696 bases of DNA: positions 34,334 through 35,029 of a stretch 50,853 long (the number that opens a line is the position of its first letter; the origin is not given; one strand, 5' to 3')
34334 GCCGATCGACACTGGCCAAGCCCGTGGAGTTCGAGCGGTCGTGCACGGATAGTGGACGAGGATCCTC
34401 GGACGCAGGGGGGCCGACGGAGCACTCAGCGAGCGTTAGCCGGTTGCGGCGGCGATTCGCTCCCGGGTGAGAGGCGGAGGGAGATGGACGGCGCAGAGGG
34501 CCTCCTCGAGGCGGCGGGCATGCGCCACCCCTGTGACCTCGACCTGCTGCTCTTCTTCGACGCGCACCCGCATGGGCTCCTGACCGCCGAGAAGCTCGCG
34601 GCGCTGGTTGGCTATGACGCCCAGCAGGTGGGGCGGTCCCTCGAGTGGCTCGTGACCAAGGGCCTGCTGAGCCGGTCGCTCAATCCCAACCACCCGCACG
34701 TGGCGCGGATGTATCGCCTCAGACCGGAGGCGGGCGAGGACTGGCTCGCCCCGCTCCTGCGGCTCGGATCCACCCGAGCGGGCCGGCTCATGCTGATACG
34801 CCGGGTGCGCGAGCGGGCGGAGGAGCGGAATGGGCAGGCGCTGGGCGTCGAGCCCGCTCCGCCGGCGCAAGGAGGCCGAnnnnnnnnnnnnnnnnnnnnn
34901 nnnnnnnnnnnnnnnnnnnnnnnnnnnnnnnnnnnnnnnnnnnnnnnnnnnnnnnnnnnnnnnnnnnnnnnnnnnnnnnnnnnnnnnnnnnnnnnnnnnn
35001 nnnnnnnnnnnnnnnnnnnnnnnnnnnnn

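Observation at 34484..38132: Translationally coupled wHTH - KaiC-like ATPase - PocR-like hybrid kinase cassette with no kaiA or kaiB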

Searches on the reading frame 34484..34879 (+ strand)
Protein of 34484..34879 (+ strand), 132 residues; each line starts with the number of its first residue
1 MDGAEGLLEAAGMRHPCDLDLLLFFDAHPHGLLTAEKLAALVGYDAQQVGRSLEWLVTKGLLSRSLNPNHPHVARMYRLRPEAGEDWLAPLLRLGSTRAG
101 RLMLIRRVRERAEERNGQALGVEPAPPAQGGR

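Call 3: search_protein_families(library=pfam, proteins=[window:34484-34879:+], max_evalue=0.01)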
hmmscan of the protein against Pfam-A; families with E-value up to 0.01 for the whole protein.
window:34484-34879:+ (132 aa): 2 families
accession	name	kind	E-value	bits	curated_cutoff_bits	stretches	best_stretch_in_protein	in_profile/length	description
PF12802.13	MarR_2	-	1.7e-05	25.3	27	1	18-70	7-58/61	MarR family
PF08100.18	Dimerisation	-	0.0077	16.5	25.6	1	13-80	22-84/93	O-methyltransferase dimerisation domain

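Call 4: search_protein_families(library=ncbifam, proteins=[window:34484-34879:+], max_evalue=0.01)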
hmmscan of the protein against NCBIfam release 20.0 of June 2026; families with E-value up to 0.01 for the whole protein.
window:34484-34879:+ (132 aa): 0 families

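Call 9: find_homologous_proteins(query=window:34484-34879:+, max_evalue=0.001)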
Query window:34484-34879:+ (132 aa): 43 proteins with E <= 0.001 among 157 candidates.
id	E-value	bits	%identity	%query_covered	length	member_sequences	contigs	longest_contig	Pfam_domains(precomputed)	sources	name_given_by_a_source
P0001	2.4e-81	288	100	100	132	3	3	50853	-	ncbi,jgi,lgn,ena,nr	ncbi:MAG TPA: hypothetical protein VFC42_07875 [Methylomirabilota bacterium]|jgi:DNA-binding IclR fa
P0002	4.8e-28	116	58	83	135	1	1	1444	-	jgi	jgi:hypothetical protein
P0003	1.7e-27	114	57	82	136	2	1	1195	-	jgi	jgi:DNA-binding MarR family transcriptional regulator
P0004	3.7e-26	110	55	83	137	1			PF12802.14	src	-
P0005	4.1e-26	110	56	80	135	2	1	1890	-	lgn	-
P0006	1.1e-25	108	58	77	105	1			-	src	-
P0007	1.1e-24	105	56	80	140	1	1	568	PF12802.14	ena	-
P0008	1.7e-24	104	48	95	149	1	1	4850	-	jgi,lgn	jgi:hypothetical protein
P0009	4.9e-23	100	48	87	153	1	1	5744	-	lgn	-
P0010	8.5e-22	96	48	95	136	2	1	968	-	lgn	-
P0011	1.5e-21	95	48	92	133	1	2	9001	-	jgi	-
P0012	1.8e-21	95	48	84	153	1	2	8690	-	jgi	jgi:hypothetical protein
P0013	2.7e-21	94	47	91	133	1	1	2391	-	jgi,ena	-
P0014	6.2e-21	93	50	77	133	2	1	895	PF12802.14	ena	-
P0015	6.3e-21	93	53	72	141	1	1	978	-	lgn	-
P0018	1.3e-20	92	48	90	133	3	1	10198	-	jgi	-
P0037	5.7e-18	83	44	92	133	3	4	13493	-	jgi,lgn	-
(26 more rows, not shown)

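Call 10: find_encoding_contigs(protein=P0037, flank=8000, max_places=4)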
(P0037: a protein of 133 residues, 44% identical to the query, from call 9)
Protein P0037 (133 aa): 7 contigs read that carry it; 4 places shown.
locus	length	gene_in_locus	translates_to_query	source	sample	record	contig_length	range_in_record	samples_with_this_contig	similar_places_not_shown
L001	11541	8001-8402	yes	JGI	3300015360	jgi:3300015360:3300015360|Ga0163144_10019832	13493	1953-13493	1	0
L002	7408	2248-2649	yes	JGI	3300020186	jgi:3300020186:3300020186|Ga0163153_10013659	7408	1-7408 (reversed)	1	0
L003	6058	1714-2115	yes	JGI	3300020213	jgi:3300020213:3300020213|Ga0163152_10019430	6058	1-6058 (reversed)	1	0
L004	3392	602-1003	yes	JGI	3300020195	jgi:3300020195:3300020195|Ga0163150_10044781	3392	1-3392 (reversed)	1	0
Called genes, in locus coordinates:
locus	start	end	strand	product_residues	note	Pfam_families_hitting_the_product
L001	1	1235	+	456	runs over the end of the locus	PF01011:PQQ, PF13360:PQQ_2 (weak)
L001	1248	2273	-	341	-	PF01464:SLT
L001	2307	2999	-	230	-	-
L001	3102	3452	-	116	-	PF12840:HTH_20, PF01022:HTH_5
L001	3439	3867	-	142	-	PF08327:AHSA1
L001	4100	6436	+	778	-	PF13620:CarboxypepD_reg, PF13715:CarbopepD_reg_2 (weak), PF07715:Plug, PF00593:TonB_dep_Rec_b-barrel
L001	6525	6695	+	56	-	-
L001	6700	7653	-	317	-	PF13483:Lactamase_B_3, PF12706:Lactamase_B_2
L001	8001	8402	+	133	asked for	-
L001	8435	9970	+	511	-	PF05625:PAXNEB (faint), PF06745:ATPase, PF13481:AAA_25 (faint), PF06745:ATPase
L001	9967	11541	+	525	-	?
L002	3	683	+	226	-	?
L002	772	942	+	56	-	-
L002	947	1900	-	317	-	PF13483:Lactamase_B_3, PF12706:Lactamase_B_2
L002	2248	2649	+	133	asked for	-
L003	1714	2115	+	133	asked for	-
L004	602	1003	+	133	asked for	-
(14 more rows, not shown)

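Call 11: find_encoding_contigs(protein=P0018, flank=8000, max_places=3)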
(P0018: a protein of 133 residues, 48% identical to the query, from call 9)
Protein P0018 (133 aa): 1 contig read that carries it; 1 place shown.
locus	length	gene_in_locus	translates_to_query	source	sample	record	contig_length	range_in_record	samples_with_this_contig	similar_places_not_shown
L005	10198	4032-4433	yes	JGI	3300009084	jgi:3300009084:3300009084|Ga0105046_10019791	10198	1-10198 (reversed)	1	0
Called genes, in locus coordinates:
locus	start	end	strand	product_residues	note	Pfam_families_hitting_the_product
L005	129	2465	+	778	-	PF13620:CarboxypepD_reg, PF13715:CarbopepD_reg_2 (weak), PF07715:Plug, PF00593:TonB_dep_Rec_b-barrel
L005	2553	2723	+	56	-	-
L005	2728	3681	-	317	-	PF13483:Lactamase_B_3, PF12706:Lactamase_B_2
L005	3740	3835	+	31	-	-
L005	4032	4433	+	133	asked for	-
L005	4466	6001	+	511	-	PF05625:PAXNEB (faint), PF06745:ATPase, PF13481:AAA_25 (faint), PF06745:ATPase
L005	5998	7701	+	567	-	PF00512:HisKA, PF02518:HATPase_c, PF00072:Response_reg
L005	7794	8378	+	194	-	PF05685:Uma2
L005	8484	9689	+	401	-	PF07690:MFS_1, PF00083:Sugar_tr (weak), PF07690:MFS_1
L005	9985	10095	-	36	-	-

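Call 12: find_encoding_contigs(protein=P0011, flank=8000, max_places=3)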
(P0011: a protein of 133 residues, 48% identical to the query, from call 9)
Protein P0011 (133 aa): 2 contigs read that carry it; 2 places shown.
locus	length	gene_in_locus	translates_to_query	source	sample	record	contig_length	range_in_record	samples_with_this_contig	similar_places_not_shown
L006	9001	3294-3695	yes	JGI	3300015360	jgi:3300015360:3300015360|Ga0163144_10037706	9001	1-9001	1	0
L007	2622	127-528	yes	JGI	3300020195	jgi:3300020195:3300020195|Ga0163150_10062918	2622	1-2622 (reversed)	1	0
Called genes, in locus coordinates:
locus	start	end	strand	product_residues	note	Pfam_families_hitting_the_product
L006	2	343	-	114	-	?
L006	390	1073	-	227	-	PF00005:ABC_tran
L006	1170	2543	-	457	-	PF00067:p450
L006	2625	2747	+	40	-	-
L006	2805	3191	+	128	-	-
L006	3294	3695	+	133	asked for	-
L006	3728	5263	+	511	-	PF03796:DnaB_C (faint), PF05625:PAXNEB (faint), PF06745:ATPase, PF13481:AAA_25 (faint), PF06745:ATPase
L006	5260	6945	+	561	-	PF00512:HisKA, PF02518:HATPase_c, PF00072:Response_reg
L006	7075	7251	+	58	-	-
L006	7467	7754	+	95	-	PF04014:MazE_antitoxin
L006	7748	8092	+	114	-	PF02452:PemK_toxin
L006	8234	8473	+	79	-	-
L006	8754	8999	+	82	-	?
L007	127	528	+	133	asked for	-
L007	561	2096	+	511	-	PF03796:DnaB_C (faint), PF05625:PAXNEB (faint), PF06745:ATPase, PF13481:AAA_25 (faint), PF06745:ATPase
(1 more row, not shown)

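Call 30: predict_structure(alignment_id=A1)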
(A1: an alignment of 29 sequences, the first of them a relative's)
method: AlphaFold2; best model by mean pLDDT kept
length: 132 residues; sequences in the alignment: 29
mean_pLDDT: 82.5   pTM: 0.73
mean pLDDT of the five models: 82.5, 81.4, 80.0, 78.6, 78.2
residues with pLDDT >= 90: 62; 70-90: 46; 50-70: 16; < 50: 8
segments of 3 or more residues with pLDDT < 50: 121-123, 129-132
pLDDT, mean of each block of 10 residues (from residue 1): 79 91 91 86 93 93 80 77 85 94 92 70 50 43
secondary structure, 60 per line:
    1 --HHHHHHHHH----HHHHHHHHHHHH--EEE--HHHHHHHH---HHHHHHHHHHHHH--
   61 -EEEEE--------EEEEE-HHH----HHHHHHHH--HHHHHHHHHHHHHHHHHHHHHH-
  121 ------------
elements in order: H3-11 H16-27 E30-32 H35-42 H46-58 E62-66 E75-79 H88-95 H98-119

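Call 34: fold_search(model_id=the predicted structure, library=pdb)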
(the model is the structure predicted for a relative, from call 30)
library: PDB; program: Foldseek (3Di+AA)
matches with E <= 10: 1696; with E <= 0.001: 0
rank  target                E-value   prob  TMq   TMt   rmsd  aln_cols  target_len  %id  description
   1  3bj6_B                3.0e-03  1.00  0.50  0.45   9.8       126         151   21  Crystal structure of MarR family transcription regulator SP03579 (released 2007-12-18)
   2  3bj6_A                3.0e-03  1.00  0.50  0.45   9.8       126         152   21  Crystal structure of MarR family transcription regulator SP03579 (released 2007-12-18)
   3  3vb2_A                3.2e-03  1.00  0.43  0.41  10.9       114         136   20  Crystal Structure of the Reduced Form of MarR from E.coli (released 2013-01-30)
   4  3r0a_A                3.4e-03  1.00  0.49  0.54   8.2       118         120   19  Possible transcriptional regulator from Methanosarcina mazei Go1 (gi 21227196) (released 2011-03-23)
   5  3vod_B                3.6e-03  1.00  0.53  0.52  10.0       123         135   15  Crystal Structure of mutant MarR C80S from E.coli (released 2013-03-06)
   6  5h3r_A                3.8e-03  1.00  0.54  0.51   8.8       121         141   15  Crystal Structure of mutant MarR C80S from E.coli complexed with operator DNA (released 2017-08-02)
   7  3cjn                  4.1e-03  1.00  0.51  0.46   9.0       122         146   18  Crystal structure of transcriptional regulator, MarR family, from Silicibacter pomeroyi (released 2008-03-25)
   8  2nnn_D                4.1e-03  1.00  0.47  0.47   8.8       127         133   21  Crystal structure of probable transcriptional regulator from Pseudomonas aeruginosa (released 2006-11-21)
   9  5x80_B                4.3e-03  1.00  0.47  0.46  10.7       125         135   17  CRYSTAL STRUCTURE OF MYCOBACTERIUM TUBERCULOSIS MARR FAMILY PROTEIN RV2887 COMPLEX WITH SALICYLIC ACID (released 2017-08-09)
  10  3voe_A                4.6e-03  1.00  0.55  0.53  10.2       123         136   16  Crystal Structure of wild type MarR (apo form) from E.coli (released 2013-03-06)
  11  3fm5_B                4.8e-03  1.00  0.47  0.45   9.5       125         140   18  X-ray crystal structure of transcriptional regulator (MarR family) from Rhodococcus sp. RHA1 (released 2009-02-03)
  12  5h3r_B                4.8e-03  1.00  0.49  0.46   9.0       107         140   16  Crystal Structure of mutant MarR C80S from E.coli complexed with operator DNA (released 2017-08-02)
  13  2nyx_A                5.1e-03  1.00  0.51  0.47  10.0       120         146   22  Crystal structure of RV1404 from Mycobacterium tuberculosis (released 2006-12-05)
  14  4zzl_B                5.1e-03  1.00  0.46  0.45   8.1       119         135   16  MexR R21W derepressor mutant causing multidrug resistance in P. aeruginosa by mexAB-oprM efflux pump expression (released 2016-07-27)
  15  3vod_A                5.4e-03  1.00  0.55  0.53   9.9       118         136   17  Crystal Structure of mutant MarR C80S from E.coli (released 2013-03-06)
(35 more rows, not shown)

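Call 37: find_related_loci(query=A1, collection=metagenome_contigs, flank=4000)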
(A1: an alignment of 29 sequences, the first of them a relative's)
Query A1 (132 aa) in metagenome_contigs; peptide patterns used: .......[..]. (x = any residue, [..] = any of these).
235 stretches matched a pattern; 210 encode a relative of the query (tblastn E <= 1e-3); the best 80 are kept; 80 distinct loci.
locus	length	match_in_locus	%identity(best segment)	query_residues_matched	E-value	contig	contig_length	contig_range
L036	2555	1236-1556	56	5-113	7e-30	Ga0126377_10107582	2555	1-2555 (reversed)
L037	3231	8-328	52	5-113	4e-29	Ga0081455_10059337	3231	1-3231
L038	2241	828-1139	56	5-110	5e-29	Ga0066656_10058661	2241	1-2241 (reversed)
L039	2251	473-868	46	2-132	1e-28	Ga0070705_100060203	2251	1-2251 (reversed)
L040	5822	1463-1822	50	7-128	4e-28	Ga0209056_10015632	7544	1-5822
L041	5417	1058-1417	50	7-128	3e-28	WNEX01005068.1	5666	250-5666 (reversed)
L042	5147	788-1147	50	7-128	3e-28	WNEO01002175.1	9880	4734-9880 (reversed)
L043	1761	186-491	56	7-110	4e-28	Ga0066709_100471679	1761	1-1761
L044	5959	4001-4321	51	5-113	5e-28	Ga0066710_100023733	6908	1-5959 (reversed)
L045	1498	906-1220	53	7-113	6e-28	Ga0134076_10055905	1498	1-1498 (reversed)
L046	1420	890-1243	49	7-126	4e-28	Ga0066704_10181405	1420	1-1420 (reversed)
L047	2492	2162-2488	49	13-124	5e-28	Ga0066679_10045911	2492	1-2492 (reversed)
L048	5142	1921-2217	53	12-113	8e-28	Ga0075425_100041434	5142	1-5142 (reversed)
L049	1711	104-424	49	13-131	1e-27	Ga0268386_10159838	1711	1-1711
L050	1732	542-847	54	2-104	9e-28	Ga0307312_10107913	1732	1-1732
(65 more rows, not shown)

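Call 42: search_protein_families(library=padloc, proteins=[window:34484-34879:+], max_evalue=0.001)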
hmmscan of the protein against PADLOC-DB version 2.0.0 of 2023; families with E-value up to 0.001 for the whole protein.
window:34484-34879:+ (132 aa): 0 families

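Call 59: search_protein_representatives(alignment_id=A1)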
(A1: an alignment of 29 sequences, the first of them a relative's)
Query: 29 sequences, 138 profile positions. Proteins with E-value up to 0.001 (for the whole library): 499; up to 1e-10: 331; up to 1e-30: 111. The best 150 are listed.
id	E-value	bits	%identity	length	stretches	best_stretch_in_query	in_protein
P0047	1.1e-47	177.7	-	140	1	1-120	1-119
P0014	4.9e-45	169.1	-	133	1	3-118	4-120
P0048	1.3e-44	167.7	-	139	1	1-133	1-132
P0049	5.0e-44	165.8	-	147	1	4-135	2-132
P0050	5.8e-44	165.6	-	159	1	3-124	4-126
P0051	4.3e-43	162.8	-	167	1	1-127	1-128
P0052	4.8e-43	162.7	-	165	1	5-126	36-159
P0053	1.3e-42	161.2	-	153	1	1-123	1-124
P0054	3.1e-42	160.0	-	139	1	1-123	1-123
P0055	3.2e-42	160.0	-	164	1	1-106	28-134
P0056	8.1e-42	158.7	-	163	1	1-124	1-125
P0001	1.4e-41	157.9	-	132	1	6-125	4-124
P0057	1.6e-41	157.7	-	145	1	4-123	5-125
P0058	2.0e-41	157.4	-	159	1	3-119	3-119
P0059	2.9e-41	156.9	-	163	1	1-124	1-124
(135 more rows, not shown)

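Call 72: search_protein_families(library=pfam, alignment_id=A1, max_evalue=0.01)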
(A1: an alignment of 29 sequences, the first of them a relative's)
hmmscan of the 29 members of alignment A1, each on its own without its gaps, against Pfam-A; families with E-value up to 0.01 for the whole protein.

A. member 1, P0001 (132 aa): 2 families
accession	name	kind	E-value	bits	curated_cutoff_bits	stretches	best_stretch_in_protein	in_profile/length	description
PF12802.13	MarR_2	-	1.7e-05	25.3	27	1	18-70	7-58/61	MarR family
PF08100.18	Dimerisation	-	0.0077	16.5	25.6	1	13-80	22-84/93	O-methyltransferase dimerisation domain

B. families by the number of members that match (of 29 scanned): 10 families
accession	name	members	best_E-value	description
PF12802.13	MarR_2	18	5.5e-08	MarR family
PF08100.18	Dimerisation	6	4.8e-05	O-methyltransferase dimerisation domain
PF25212.1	HVO_A0114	3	0.0036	HVO_A0114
PF24409.1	wHTH-PRTase_assc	2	0.00028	wHTH-PRTase associated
PF21984.2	DnaD_N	2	0.0006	DnaD N-terminal domain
PF13730.12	HTH_36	2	0.0036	Helix-turn-helix domain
PF12840.13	HTH_20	1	0.0031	Helix-turn-helix domain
PF13463.12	HTH_27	1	0.0066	Winged helix DNA-binding domain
PF09660.15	DUF2397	1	0.0086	Protein of unknown function (DUF2397)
PF09339.16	HTH_IclR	1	0.009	IclR helix-turn-helix domain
